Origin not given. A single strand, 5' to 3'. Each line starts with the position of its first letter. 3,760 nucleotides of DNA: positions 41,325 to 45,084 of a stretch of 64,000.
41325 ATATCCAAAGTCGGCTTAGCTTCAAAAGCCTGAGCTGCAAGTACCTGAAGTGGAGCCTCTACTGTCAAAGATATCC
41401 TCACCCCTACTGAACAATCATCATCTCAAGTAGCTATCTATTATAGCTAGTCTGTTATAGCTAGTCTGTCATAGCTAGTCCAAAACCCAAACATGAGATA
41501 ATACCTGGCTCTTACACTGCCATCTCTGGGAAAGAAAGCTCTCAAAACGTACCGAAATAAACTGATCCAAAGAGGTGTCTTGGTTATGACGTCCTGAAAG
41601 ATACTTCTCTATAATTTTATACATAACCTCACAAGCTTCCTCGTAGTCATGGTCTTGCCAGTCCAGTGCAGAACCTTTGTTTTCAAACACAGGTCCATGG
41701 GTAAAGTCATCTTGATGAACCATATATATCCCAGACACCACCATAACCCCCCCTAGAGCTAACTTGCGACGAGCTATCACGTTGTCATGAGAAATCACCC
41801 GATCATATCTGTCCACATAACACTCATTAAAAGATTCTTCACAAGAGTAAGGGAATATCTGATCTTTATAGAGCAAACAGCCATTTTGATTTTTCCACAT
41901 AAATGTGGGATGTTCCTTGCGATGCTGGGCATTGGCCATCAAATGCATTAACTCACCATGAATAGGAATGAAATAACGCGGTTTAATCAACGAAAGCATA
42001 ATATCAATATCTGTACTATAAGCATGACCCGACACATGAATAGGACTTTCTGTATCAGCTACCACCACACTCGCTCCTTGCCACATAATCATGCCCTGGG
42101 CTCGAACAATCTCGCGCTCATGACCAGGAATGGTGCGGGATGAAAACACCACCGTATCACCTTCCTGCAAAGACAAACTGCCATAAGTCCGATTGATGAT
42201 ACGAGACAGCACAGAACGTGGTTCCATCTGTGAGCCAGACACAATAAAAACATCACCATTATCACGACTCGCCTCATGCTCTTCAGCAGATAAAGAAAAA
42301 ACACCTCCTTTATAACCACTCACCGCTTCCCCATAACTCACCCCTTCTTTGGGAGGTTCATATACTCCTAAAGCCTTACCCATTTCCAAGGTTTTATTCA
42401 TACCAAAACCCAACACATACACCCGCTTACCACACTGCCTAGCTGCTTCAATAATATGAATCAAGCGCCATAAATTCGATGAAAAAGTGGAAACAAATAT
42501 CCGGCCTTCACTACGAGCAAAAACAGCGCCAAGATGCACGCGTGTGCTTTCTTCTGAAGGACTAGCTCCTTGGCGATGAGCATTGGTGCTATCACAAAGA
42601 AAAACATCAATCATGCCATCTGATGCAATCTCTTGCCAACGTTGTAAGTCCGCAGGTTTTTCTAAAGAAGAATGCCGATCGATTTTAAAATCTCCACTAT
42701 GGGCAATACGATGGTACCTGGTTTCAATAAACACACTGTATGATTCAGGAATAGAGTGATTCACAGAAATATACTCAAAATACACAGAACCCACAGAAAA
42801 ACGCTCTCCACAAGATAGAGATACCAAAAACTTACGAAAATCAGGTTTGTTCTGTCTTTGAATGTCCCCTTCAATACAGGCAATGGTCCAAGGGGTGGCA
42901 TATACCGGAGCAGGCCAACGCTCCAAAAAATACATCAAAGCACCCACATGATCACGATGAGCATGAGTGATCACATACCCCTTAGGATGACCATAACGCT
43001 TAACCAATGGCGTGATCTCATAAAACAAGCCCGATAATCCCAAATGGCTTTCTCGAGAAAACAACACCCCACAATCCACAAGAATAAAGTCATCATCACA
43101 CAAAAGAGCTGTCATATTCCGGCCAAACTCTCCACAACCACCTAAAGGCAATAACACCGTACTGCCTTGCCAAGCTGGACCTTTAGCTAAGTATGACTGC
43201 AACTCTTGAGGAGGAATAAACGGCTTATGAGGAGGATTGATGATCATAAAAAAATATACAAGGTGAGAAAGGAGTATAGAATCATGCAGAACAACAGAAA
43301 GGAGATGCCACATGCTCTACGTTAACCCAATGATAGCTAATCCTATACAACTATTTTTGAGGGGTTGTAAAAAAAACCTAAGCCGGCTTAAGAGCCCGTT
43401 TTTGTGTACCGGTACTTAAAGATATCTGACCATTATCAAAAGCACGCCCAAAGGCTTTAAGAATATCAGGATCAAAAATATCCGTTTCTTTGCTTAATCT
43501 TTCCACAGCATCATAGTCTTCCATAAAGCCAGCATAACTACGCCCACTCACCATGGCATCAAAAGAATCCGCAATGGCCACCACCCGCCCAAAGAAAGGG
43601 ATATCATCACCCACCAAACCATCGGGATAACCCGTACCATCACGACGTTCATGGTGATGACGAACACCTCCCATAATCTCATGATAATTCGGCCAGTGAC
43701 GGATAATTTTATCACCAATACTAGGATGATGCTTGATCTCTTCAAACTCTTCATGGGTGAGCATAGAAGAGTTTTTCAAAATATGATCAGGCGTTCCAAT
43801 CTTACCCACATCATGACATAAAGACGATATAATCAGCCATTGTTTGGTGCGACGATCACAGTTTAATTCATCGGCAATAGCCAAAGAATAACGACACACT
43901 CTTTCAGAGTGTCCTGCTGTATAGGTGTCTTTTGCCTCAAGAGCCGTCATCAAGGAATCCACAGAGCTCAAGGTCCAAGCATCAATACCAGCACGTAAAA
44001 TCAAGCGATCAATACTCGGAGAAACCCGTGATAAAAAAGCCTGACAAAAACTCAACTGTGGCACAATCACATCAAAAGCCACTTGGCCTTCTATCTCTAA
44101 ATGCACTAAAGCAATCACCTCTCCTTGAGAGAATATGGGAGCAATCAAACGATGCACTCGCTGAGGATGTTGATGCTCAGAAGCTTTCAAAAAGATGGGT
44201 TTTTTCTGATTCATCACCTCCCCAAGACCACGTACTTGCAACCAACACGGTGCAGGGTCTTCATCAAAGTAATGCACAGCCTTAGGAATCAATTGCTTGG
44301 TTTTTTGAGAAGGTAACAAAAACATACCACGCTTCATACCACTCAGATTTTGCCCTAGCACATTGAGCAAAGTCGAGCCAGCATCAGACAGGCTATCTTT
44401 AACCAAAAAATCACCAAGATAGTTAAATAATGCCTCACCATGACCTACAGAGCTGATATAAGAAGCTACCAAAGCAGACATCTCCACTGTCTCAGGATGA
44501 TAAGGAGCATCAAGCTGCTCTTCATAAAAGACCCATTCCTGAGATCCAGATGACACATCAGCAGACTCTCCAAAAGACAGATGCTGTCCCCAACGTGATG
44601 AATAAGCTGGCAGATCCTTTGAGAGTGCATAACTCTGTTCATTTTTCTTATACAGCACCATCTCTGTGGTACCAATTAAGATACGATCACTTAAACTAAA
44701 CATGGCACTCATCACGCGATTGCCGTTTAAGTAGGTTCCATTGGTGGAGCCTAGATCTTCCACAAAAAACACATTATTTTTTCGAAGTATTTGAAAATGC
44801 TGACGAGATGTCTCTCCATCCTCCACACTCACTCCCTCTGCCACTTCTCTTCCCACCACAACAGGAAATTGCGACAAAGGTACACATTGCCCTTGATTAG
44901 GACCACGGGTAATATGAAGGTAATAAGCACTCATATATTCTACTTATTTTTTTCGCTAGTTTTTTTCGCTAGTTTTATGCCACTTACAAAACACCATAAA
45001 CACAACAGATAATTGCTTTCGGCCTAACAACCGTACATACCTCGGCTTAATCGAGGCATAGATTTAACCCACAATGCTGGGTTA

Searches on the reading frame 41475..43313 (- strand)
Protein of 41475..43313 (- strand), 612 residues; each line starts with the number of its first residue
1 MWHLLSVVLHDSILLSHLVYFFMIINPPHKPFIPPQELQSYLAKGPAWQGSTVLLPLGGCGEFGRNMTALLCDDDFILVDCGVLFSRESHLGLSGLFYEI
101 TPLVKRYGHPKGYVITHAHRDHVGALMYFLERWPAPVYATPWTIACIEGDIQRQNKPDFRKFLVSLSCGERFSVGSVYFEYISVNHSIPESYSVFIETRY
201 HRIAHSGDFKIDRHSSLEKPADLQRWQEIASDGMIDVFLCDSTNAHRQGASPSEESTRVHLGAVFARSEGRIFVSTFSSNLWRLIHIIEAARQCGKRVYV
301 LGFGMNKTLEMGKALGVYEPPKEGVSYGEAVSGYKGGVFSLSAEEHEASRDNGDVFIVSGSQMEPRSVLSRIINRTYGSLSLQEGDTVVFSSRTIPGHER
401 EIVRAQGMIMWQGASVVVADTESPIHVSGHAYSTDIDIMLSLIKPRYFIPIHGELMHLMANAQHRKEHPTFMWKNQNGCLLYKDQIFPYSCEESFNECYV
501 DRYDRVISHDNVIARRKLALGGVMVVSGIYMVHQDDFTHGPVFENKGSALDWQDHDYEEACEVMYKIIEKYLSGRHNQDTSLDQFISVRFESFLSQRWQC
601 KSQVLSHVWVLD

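Call 54: search_protein_families(library=pfam, proteins=[window:41475-43313:-], max_evalue=0.0001)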
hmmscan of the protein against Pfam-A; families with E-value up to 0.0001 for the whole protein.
window:41475-43313:- (612 aa): 4 families
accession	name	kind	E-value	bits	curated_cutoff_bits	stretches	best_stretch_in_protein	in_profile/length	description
PF22505.1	RNase_J_b_CASP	-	4.9e-25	88.2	27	1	269-404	1-121/126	Ribonuclease J, beta-CASP domain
PF12706.13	Lactamase_B_2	-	3.2e-10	40.4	27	1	77-214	3-149/200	Beta-lactamase superfamily domain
PF07521.17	RMMBL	-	1.5e-06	28.5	21.6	1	425-464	12-51/63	Zn-dependent metallo-hydrolase RNA specificity domain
PF00753.33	Lactamase_B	-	6.6e-06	26.6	22.7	1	110-139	44-73/196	Metallo-beta-lactamase superfamily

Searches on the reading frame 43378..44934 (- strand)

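Call 53: search_protein_families(library=pfam, proteins=[window:43378-44934:-], max_evalue=0.0001)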
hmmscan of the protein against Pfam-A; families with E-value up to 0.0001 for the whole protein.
window:43378-44934:- (518 aa): 4 families
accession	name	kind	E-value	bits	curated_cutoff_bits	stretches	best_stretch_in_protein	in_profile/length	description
PF13487.12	HD_5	-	6.2e-31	107.9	27.2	1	328-491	3-170/170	HD domain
PF01966.28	HD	-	4e-18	66.2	22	1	340-461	2-116/116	HD domain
PF16697.10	Yop-YscD_cpl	-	5.5e-15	55.8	33.2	1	8-97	2-93/94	Inner membrane component of T3SS, cytoplasmic domain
PF00498.31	FHA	-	1e-13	51.9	20.7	1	25-88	1-67/67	FHA domain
